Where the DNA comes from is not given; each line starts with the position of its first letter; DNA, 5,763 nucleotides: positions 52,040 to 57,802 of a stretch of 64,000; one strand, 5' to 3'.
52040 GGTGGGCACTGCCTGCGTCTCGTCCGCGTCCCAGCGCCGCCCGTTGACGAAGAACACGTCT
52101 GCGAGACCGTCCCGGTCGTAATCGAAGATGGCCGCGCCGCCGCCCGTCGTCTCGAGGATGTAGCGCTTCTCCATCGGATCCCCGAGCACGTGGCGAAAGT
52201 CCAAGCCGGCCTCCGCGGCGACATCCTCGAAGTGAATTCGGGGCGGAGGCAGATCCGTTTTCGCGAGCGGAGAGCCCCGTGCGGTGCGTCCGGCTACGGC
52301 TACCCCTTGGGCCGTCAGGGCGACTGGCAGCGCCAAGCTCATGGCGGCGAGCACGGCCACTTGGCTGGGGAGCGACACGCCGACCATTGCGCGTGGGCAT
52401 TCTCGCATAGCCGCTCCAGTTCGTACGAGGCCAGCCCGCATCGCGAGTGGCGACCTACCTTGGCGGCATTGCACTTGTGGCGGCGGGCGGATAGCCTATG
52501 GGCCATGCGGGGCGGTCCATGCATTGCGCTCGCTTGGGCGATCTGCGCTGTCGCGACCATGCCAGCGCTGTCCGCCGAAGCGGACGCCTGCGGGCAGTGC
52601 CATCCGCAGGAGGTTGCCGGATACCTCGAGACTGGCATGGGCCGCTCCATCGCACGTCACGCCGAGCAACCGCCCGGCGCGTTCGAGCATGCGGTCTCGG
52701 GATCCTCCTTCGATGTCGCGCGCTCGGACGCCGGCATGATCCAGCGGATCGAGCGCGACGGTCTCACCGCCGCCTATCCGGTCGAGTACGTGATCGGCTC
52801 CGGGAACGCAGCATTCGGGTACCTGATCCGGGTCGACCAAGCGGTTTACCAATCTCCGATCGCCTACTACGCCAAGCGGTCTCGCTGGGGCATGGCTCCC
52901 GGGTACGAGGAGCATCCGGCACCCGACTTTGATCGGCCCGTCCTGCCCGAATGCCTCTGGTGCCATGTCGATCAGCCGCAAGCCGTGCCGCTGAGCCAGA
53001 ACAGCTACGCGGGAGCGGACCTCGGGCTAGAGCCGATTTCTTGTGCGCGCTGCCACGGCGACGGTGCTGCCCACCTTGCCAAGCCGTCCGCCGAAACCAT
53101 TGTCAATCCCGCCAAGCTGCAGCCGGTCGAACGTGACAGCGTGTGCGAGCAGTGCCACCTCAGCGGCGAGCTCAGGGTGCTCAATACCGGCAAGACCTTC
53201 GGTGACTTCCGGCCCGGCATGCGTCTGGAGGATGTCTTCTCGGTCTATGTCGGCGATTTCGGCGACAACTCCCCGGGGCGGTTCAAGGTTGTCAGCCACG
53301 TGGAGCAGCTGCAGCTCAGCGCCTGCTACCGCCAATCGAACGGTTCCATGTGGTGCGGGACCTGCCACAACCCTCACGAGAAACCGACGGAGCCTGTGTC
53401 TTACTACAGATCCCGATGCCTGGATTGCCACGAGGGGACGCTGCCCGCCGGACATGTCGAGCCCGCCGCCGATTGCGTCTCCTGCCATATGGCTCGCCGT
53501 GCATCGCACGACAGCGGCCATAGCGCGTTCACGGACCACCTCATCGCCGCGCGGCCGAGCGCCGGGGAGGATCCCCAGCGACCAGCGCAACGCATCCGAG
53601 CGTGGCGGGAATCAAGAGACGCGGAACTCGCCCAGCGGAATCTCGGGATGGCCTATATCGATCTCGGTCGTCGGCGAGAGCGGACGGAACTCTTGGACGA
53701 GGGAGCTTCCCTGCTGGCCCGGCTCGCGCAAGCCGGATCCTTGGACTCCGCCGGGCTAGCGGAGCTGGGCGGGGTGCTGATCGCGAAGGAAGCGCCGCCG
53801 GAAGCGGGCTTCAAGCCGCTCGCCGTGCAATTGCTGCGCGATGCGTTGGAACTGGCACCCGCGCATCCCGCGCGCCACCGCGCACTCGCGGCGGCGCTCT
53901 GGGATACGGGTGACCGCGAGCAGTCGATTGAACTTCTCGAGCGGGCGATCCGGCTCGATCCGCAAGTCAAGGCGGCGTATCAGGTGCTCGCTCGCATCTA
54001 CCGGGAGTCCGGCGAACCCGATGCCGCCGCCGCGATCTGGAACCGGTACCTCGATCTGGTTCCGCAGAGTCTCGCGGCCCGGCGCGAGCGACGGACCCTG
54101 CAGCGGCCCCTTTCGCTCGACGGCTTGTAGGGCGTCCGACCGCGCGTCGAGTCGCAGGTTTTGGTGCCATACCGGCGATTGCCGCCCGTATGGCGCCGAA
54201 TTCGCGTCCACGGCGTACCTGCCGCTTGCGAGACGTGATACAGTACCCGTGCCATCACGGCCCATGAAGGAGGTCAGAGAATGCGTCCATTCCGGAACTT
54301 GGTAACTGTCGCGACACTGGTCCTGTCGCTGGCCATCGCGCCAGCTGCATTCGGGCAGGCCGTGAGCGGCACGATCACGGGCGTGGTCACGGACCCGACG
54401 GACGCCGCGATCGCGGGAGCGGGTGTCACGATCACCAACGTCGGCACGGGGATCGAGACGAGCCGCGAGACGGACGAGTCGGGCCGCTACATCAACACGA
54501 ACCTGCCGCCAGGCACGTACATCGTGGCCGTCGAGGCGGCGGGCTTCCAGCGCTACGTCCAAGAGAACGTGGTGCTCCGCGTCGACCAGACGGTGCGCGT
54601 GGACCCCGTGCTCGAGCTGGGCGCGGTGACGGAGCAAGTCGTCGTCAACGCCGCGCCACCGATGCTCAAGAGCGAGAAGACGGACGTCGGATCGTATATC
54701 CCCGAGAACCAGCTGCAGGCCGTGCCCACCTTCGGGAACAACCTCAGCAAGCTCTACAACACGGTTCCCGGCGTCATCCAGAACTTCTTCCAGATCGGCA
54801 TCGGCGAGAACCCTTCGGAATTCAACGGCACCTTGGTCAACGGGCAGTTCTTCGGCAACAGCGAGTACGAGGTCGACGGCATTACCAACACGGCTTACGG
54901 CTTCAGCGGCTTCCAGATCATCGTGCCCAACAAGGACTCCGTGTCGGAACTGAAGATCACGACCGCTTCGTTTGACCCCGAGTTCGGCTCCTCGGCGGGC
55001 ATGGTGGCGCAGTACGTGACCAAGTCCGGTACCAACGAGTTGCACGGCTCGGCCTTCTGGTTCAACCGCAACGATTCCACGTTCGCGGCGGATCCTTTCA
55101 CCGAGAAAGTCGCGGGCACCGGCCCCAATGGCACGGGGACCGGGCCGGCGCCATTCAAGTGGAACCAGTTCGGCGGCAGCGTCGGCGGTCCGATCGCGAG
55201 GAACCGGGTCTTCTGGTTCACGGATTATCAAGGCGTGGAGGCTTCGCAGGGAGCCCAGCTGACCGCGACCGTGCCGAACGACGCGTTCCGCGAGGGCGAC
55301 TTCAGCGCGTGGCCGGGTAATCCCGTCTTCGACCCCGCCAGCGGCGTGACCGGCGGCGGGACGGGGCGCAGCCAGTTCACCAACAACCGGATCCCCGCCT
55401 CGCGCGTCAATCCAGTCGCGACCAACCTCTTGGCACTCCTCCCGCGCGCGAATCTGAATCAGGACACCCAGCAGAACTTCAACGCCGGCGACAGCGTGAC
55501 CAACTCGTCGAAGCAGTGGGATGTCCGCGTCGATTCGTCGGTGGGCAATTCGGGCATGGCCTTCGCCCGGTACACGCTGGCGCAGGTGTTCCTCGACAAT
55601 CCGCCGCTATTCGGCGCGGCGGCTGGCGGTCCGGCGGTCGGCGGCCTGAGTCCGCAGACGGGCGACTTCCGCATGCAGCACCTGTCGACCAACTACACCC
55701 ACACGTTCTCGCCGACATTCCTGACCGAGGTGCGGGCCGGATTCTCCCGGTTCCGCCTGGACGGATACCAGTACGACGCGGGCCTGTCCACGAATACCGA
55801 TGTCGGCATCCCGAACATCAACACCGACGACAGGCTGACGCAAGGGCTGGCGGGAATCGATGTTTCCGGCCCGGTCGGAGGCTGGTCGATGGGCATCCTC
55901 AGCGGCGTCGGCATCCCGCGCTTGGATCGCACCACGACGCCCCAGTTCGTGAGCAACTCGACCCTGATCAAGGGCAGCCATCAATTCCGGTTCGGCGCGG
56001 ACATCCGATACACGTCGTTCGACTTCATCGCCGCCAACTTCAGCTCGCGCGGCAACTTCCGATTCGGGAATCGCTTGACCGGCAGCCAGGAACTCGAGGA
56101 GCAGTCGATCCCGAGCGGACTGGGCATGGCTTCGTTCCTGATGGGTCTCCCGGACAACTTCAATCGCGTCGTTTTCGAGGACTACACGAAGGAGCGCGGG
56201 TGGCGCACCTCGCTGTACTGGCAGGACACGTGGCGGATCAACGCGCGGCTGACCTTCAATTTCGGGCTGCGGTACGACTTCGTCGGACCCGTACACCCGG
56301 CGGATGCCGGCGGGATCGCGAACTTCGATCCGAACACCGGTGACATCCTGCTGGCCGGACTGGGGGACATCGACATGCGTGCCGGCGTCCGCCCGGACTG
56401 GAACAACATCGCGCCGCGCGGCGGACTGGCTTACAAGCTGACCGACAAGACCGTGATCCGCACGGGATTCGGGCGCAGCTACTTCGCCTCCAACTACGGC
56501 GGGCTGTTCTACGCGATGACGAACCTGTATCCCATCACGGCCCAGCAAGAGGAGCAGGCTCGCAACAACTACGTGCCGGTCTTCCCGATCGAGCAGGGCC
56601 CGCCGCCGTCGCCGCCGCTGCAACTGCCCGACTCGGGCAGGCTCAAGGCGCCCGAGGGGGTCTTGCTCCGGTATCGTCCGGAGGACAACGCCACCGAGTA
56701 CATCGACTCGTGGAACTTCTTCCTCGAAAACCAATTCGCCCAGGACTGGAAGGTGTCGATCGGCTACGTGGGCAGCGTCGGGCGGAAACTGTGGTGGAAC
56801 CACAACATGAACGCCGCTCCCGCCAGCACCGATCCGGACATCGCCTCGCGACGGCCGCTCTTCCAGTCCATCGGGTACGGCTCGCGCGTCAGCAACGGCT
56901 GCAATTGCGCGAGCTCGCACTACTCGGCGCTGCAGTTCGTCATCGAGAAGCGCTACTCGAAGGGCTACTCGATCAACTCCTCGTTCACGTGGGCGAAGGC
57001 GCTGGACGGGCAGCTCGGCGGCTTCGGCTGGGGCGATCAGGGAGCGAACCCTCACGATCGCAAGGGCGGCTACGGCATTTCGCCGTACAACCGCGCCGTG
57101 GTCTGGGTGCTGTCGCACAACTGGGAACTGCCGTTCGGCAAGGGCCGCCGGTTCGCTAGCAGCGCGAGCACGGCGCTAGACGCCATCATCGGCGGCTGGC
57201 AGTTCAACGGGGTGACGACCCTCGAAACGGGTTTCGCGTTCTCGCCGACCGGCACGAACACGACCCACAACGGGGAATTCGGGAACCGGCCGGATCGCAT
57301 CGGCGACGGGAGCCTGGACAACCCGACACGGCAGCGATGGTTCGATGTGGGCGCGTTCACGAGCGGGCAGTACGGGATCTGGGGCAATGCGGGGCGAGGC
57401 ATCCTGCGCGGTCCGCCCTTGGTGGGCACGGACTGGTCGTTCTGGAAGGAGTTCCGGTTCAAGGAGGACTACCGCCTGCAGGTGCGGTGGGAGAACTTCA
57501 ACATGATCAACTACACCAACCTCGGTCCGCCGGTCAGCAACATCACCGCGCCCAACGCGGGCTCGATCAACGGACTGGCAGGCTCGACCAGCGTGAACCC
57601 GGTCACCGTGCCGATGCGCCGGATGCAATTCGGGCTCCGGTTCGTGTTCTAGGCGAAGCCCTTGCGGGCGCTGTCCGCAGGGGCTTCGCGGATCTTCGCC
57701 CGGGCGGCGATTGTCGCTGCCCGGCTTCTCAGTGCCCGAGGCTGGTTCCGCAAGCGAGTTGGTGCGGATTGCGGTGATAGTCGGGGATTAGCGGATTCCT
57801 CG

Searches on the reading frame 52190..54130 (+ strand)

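Call 105: search_protein_families(library=pfam, proteins=[window:52190-54130:+], max_evalue=0.0001)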
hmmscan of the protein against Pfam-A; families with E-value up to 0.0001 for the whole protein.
window:52190-54130:+ (646 aa): 9 families
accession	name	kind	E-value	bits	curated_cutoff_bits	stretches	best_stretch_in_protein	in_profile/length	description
PF14559.12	TPR_19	-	5.7e-10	39.8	25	2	571-627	2-58/68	Tetratricopeptide repeat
PF13181.12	TPR_8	-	2.5e-09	37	25.7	0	566-592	7-33/34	Tetratricopeptide repeat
PF07719.23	TPR_2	-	3.7e-09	36.4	27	0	563-592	4-33/34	Tetratricopeptide repeat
PF13428.12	TPR_14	-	2.5e-08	34.2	23.5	1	561-603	2-44/44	Tetratricopeptide repeat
PF13432.12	TPR_16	-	2.7e-08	34.5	32.7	1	565-627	2-64/65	Tetratricopeptide repeat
PF14522.11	Cytochrome_C7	-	1.5e-07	31.5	24.8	0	385-433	12-66/67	Cytochrome c7 and related cytochrome c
PF14537.11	Cytochrom_c3_2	-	1.8e-05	25.6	25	0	254-324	8-65/79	Cytochrome c3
PF23914.1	TPR_CcmH_CycH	-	6.8e-05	23.2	42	0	544-627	68-154/158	Cytochrome c-type biogenesis protein H TPR domain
PF13424.12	TPR_12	-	7e-05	23.4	30.1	0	565-623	8-74/77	Tetratricopeptide repeat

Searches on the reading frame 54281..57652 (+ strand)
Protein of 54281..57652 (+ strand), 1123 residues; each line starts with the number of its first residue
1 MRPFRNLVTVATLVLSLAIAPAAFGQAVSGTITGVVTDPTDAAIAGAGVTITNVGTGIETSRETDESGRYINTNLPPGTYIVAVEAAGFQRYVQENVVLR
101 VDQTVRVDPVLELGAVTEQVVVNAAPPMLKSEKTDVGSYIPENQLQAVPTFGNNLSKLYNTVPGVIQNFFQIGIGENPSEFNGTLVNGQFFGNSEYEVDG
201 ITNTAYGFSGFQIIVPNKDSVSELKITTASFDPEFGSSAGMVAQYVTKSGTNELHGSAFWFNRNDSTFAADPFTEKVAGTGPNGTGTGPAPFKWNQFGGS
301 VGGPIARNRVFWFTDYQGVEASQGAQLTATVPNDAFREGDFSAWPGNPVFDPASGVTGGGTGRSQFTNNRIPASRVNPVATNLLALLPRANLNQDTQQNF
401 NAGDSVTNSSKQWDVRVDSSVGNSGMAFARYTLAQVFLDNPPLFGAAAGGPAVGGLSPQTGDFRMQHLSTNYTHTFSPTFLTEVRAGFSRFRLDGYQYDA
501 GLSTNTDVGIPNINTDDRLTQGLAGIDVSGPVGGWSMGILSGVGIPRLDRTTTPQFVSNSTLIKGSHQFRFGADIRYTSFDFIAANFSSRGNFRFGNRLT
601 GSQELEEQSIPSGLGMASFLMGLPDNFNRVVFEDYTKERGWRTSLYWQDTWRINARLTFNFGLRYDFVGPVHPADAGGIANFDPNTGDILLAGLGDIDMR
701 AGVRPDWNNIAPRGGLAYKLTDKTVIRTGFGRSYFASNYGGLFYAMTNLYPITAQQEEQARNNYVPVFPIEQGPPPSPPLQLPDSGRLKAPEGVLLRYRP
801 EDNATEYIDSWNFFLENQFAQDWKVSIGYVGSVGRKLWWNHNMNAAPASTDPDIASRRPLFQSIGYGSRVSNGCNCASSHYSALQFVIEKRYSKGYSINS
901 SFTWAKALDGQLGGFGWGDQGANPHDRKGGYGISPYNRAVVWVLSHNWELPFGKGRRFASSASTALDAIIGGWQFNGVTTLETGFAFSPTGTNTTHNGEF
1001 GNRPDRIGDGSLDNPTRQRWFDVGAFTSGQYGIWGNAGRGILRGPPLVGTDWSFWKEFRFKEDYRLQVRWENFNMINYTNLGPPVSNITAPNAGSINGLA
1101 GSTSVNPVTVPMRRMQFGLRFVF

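Call 105: search_protein_families(library=pfam, proteins=[window:54281-57652:+], max_evalue=0.0001)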
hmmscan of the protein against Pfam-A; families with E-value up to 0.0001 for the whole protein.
window:54281-57652:+ (1123 aa): 4 families
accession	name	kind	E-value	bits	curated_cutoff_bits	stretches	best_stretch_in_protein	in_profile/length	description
PF25183.1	OMP_b-brl_4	-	8.6e-213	709.6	30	1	246-1116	1-838/838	Outer membrane beta barrel domain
PF13620.12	CarboxypepD_reg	-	6.4e-19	68.5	32.3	1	31-111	1-81/82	Carboxypeptidase regulatory-like domain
PF13715.12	CarbopepD_reg_2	-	4.8e-06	27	32.2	1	32-122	1-88/88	CarboxypepD_reg-like domain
PF17210.9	SdrD_B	-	7.5e-05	23.3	29.7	0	37-86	17-66/112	SdrD B-like domain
